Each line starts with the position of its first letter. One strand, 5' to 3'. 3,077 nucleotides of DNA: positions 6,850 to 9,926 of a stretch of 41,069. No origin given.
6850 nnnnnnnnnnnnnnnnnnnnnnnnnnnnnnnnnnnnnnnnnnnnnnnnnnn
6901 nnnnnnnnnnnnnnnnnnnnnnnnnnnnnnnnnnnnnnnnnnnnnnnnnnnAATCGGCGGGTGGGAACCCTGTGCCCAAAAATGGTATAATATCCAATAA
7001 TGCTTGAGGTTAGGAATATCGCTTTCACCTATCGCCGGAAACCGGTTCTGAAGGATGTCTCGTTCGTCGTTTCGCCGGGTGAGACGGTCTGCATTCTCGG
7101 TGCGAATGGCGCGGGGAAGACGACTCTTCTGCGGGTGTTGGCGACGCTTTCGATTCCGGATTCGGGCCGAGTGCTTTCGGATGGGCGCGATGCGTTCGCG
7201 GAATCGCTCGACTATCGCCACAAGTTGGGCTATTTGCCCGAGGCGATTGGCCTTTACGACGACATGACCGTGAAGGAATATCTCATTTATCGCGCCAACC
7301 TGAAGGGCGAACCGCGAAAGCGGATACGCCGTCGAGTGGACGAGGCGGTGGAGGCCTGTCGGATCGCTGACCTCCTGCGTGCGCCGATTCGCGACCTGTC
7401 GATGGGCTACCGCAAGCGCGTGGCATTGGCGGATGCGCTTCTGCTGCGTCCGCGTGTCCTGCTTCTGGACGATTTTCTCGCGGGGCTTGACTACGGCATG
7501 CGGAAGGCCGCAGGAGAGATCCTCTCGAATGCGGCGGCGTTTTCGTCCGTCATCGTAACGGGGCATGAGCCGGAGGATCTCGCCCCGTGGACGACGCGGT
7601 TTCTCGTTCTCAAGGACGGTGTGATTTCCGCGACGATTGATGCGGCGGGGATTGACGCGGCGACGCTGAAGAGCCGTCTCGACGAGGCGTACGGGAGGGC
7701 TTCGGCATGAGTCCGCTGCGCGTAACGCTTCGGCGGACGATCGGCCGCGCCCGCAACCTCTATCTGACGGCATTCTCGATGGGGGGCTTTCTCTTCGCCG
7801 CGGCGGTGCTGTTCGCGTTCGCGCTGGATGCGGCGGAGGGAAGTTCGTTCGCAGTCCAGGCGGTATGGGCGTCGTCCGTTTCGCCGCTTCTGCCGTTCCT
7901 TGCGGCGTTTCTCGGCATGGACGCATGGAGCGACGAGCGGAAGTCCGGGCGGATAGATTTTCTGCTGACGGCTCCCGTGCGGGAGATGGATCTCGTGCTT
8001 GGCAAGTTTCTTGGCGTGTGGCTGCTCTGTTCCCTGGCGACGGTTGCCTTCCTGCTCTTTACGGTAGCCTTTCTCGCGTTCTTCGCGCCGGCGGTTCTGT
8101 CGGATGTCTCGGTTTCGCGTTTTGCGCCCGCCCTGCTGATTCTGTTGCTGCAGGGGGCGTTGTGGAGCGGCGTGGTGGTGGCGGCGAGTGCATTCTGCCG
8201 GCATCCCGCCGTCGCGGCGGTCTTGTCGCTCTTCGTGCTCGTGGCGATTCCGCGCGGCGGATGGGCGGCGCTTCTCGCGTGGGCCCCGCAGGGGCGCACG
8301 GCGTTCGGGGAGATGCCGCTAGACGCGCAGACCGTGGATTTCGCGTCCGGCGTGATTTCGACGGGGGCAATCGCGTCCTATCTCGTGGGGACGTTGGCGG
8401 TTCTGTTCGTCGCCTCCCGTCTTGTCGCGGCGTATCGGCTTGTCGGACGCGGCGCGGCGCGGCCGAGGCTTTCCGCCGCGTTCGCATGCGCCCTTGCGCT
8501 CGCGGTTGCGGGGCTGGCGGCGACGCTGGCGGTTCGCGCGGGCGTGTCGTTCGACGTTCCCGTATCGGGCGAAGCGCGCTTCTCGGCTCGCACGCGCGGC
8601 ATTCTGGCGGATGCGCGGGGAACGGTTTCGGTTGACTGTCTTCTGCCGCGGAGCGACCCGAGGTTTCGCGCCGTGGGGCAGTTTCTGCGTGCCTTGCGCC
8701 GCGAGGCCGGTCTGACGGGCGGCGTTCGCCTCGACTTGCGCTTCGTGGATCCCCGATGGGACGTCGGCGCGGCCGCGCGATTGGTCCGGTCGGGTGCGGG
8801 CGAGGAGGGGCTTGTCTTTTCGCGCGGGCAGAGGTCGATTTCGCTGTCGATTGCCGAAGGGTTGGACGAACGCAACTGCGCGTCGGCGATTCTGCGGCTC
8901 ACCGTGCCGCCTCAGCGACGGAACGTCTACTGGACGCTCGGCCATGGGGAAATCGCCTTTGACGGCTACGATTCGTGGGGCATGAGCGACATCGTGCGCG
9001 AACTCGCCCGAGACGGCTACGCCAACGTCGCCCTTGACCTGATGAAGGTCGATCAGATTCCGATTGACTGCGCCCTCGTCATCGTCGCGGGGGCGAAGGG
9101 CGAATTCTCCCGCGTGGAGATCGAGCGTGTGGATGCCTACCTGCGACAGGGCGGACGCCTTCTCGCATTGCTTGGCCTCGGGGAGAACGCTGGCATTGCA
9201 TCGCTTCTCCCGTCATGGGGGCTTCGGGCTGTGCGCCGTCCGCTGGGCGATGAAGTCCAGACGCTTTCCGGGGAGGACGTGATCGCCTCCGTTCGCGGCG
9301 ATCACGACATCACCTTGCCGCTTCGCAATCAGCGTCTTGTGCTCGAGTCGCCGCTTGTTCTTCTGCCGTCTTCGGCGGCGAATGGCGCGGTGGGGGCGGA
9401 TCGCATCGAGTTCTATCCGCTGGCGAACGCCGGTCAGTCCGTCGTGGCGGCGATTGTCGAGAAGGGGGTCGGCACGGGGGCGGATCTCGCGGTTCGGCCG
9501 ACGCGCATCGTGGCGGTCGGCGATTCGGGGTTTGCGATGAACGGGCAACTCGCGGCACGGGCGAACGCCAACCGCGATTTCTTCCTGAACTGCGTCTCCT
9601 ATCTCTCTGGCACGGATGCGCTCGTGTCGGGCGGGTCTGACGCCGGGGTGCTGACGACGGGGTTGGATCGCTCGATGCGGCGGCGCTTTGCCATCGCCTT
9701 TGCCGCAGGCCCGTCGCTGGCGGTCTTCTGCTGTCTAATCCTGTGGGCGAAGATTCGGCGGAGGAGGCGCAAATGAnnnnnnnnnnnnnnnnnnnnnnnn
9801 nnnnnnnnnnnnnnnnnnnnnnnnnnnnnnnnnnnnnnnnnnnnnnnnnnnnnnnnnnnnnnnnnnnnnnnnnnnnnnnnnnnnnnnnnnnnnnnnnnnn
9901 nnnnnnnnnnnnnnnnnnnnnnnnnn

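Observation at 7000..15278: Candidate undescribed envelope system: GldA/F/G-like ABC module, DUF4340 and ExbB-ExbD-TonB plus BatD-like protein in one coupled gene string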

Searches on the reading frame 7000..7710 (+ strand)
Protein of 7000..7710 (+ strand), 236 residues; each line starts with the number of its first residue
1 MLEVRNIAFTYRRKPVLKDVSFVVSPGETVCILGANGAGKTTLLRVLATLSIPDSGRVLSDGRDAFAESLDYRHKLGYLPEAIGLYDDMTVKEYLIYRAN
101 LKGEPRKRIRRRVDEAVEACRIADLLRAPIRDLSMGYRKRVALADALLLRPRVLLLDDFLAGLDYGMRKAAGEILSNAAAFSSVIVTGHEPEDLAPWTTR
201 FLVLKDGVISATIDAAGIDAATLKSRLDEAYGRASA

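Call 3: search_protein_families(library=pfam, proteins=[window:7000-7710:+], max_evalue=0.01)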
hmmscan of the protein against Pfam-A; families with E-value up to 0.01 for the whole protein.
window:7000-7710:+ (236 aa): 8 families
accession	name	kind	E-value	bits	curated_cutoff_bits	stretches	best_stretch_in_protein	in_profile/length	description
PF00005.33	ABC_tran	-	6.9e-29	101.6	25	1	17-158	1-134/137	ABC transporter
PF13304.12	AAA_21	-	1.7e-11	45.1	27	2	31-106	3-81/304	AAA domain, putative AbiEii toxin, Type IV TA system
PF13191.12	AAA_16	-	0.00015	22.7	32.6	1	28-159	25-141/167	AAA ATPase domain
PF05729.18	NACHT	-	0.00071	19.9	26.7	0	29-49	2-22/167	NACHT domain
PF13476.12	AAA_23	-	0.0014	19.8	27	1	28-48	20-40/201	AAA domain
PF13521.12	AAA_28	-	0.0024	18.5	27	1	30-50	2-22/164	AAA domain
PF02463.25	SMC_N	-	0.0034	17.3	40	0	29-45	26-42/220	RecF/RecN/SMC N terminal domain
PF13555.12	AAA_29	-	0.0045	17.2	27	1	22-54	17-49/61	P-loop containing region of AAA domain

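Call 30: search_protein_families(library=ncbifam, proteins=[window:7000-7710:+], max_evalue=0.01)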
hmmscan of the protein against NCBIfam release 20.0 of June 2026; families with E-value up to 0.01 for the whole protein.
window:7000-7710:+ (236 aa): 186 families (the best 25 are shown)
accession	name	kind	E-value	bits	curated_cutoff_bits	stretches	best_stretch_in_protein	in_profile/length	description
TIGR03522.1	GldA_ABC_ATP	equivalog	8.9e-40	137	402.6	1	2-211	3-212/301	gliding motility-associated ABC transporter ATP-binding subunit GldA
TIGR03864.1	PQQ_ABC_ATP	hypoth_equivalog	1.1e-37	129.7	302.25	1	1-231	1-232/236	ABC transporter, ATP-binding subunit, PQQ-dependent alcohol dehydrogenase system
TIGR01188.1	drrA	subfamily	5.2e-35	121.2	312.45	1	13-214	5-207/302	daunorubicin resistance ABC transporter, ATP-binding protein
NF006987.0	PRK09452.1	equivalog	3.7e-33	114.7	482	1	2-210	18-227/378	spermidine/putrescine ABC transporter ATP-binding protein PotA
TIGR00968.1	3a0106s01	subfamily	3.8e-33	115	342.75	1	3-211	2-211/237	sulfate ABC transporter ATP-binding protein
NF010061.0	PRK13538.1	equivalog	1.8e-32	112.5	195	1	1-204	5-206/211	cytochrome c biogenesis heme-transporting ATPase CcmA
TIGR03265.1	PhnT2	equivalog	6.1e-32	111.2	457.7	1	2-210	5-214/353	putative 2-aminoethylphosphonate ABC transporter ATP-binding protein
NF040840.2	tungstate_WtpC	equivalog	9.6e-32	110.6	440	1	1-210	1-210/347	tungstate ABC transporter ATP-binding protein WtpC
NF043075.1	MMSYN1_0197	equivalog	8.9e-31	107.1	550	1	1-210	2-212/341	spermidine/putrescine ABC transporter ATP-binding protein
TIGR01189.1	ccmA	equivalog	2.3e-30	105.8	131.6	1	2-196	1-192/198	heme ABC exporter ATP-binding protein CcmA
NF040933.2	ABC_arch_GlcV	equivalog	1.8e-29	102.8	450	1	15-212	20-223/357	glucose ABC transporter ATP-binding protein GlcV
TIGR03258.1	PhnT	equivalog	2.4e-29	102.5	499.15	1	6-211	13-220/359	2-aminoethylphosphonate ABC transport system ATP-binding subunit PhnT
NF008513.0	PRK11432.1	equivalog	2.4e-29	102.4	496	1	2-209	7-215/351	ferric ABC transporter ATP-binding protein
TIGR04406.1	LPS_export_lptB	equivalog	2.6e-29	102.2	240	1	2-210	2-214/239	LPS export ABC transporter ATP-binding protein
TIGR01187.1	potA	subfamily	9.6e-29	100.5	355.6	1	32-211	1-181/325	polyamine ABC transporter ATP-binding protein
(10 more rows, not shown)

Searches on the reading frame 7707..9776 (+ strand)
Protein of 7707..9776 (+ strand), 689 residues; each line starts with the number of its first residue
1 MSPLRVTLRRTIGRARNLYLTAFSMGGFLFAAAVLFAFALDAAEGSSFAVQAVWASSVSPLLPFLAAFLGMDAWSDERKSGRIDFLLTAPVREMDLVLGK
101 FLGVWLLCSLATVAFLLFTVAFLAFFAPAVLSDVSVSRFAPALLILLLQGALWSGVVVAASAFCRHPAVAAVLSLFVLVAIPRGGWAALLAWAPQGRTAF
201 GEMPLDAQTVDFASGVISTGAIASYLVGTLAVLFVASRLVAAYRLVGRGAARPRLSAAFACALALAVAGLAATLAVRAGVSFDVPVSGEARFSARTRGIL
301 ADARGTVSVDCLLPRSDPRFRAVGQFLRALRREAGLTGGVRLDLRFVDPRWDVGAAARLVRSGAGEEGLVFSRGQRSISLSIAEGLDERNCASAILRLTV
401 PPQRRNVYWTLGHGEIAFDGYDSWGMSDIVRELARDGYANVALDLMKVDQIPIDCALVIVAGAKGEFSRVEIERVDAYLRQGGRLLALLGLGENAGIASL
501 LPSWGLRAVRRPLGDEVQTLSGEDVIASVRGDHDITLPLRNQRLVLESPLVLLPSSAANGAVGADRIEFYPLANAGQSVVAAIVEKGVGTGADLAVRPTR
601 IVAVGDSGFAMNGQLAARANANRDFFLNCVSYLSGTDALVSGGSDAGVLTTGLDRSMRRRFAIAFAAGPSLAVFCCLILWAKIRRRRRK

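Call 3: search_protein_families(library=pfam, proteins=[window:7707-9776:+], max_evalue=0.01)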
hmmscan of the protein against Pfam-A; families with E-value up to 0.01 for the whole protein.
window:7707-9776:+ (689 aa): 6 families
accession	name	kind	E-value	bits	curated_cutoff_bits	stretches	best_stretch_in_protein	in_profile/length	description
PF09822.16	ABC_transp_aux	-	1.4e-11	44.6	34.7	1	405-506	2-112/288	ABC-type uncharacterized transport system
PF12679.13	ABC2_membrane_2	-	2.7e-11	43.7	27.2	1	49-180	72-196/283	ABC-2 family transporter protein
PF12730.13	ABC2_membrane_4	-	1.3e-07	32.3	27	1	14-178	11-176/179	ABC-2 family transporter protein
PF12698.13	ABC2_membrane_3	-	1.3e-05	24.9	31.6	1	58-179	167-280/347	ABC-2 family transporter protein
PF13346.12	ABC2_membrane_5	-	3.5e-05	23.9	25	1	31-131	18-111/205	ABC-2 family transporter protein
PF23355.1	IFT52_GIFT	-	0.0034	16.9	27.2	1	448-492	40-83/246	IFT52 GIFT domain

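Call 30: search_protein_families(library=ncbifam, proteins=[window:7707-9776:+], max_evalue=0.01)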
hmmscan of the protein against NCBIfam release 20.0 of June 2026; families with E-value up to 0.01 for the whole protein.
window:7707-9776:+ (689 aa): 3 families
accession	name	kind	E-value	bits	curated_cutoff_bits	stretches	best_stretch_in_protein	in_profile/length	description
TIGR03518.1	ABC_perm_GldF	equivalog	1.5e-12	48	288.5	1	61-236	60-232/240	gliding motility-associated ABC transporter permease subunit GldF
NF041647.1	ABC_perm_CPBP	equivalog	2.5e-07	29.8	435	1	74-166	213-312/636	ABC transporter permease subunit/CPBP intramembrane protease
TIGR03733.1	lanti_perm_MutG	subfamily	0.0019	17.6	117.2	1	33-126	27-121/248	lantibiotic immunity ABC transporter MutG family permease subunit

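Call 43: search_solved_structures(query=window:7707-9773:+, max_evalue=1)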
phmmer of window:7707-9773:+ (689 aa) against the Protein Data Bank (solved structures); distinct sequences matched with E-value up to 1: 1.
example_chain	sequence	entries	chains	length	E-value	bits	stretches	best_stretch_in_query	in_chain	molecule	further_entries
7o0y_D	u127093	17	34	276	0.0085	17.7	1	15-121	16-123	Probable ABC transporter permease protein NosY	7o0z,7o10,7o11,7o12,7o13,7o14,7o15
